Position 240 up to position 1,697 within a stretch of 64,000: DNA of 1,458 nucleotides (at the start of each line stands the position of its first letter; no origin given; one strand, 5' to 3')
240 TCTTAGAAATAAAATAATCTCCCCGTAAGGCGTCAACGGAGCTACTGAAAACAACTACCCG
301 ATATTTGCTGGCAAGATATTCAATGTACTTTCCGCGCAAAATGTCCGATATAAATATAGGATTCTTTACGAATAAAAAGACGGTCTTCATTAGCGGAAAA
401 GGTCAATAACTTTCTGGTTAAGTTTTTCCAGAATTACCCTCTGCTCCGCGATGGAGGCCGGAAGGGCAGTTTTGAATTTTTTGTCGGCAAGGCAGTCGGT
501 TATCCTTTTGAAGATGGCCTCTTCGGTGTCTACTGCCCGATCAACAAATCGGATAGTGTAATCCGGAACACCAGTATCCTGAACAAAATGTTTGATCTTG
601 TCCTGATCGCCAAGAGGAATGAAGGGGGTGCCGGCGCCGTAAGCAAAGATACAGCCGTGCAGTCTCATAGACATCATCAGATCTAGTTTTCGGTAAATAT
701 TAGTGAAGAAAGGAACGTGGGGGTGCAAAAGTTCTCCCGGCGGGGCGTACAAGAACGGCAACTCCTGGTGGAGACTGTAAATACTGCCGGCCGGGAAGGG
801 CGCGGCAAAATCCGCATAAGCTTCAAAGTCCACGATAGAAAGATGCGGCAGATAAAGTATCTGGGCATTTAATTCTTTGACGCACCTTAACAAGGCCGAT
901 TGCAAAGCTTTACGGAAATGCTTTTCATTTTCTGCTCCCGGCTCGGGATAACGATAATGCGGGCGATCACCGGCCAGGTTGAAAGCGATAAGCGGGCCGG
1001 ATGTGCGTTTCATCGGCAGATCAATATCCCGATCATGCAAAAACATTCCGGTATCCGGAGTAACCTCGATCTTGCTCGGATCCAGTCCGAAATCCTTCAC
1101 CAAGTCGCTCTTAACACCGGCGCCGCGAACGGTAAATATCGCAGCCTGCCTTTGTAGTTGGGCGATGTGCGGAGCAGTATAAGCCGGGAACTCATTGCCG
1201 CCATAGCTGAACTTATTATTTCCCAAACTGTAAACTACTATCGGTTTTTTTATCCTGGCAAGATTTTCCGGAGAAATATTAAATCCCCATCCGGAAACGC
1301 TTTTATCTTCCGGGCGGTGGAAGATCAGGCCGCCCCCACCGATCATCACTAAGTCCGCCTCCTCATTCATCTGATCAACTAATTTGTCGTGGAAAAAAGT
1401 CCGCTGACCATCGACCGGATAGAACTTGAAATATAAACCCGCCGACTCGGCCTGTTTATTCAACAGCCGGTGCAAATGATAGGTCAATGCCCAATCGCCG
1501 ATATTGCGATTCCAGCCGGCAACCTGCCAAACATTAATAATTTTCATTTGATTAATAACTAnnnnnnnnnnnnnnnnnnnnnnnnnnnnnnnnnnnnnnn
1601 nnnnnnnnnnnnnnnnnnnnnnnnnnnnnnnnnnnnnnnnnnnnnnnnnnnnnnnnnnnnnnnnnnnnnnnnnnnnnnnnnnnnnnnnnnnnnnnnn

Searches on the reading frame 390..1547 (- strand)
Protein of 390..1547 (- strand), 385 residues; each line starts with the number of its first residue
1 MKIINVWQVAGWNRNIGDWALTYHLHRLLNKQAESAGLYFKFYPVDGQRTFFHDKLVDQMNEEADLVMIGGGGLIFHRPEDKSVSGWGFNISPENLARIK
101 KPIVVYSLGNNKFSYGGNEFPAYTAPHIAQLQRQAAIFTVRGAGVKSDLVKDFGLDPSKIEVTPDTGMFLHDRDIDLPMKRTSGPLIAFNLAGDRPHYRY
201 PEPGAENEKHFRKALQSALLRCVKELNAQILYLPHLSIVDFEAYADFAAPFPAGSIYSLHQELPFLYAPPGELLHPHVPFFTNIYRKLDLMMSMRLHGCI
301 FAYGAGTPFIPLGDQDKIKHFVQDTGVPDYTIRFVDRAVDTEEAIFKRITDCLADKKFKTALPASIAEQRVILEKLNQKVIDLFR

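Call 32: find_encoding_contigs(protein=window:390-1547:-, flank=10000, max_places=1)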
Protein window:390-1547:- (385 aa): 3 contigs read that carry it; 1 place shown.
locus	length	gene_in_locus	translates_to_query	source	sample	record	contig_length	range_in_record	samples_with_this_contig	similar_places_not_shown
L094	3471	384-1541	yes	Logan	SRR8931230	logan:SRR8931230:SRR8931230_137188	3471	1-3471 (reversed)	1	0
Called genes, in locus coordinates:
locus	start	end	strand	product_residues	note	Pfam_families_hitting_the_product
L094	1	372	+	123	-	?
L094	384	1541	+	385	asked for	PF04230:PS_pyruv_trans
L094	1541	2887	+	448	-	PF04464:Glyphos_transf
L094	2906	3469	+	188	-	?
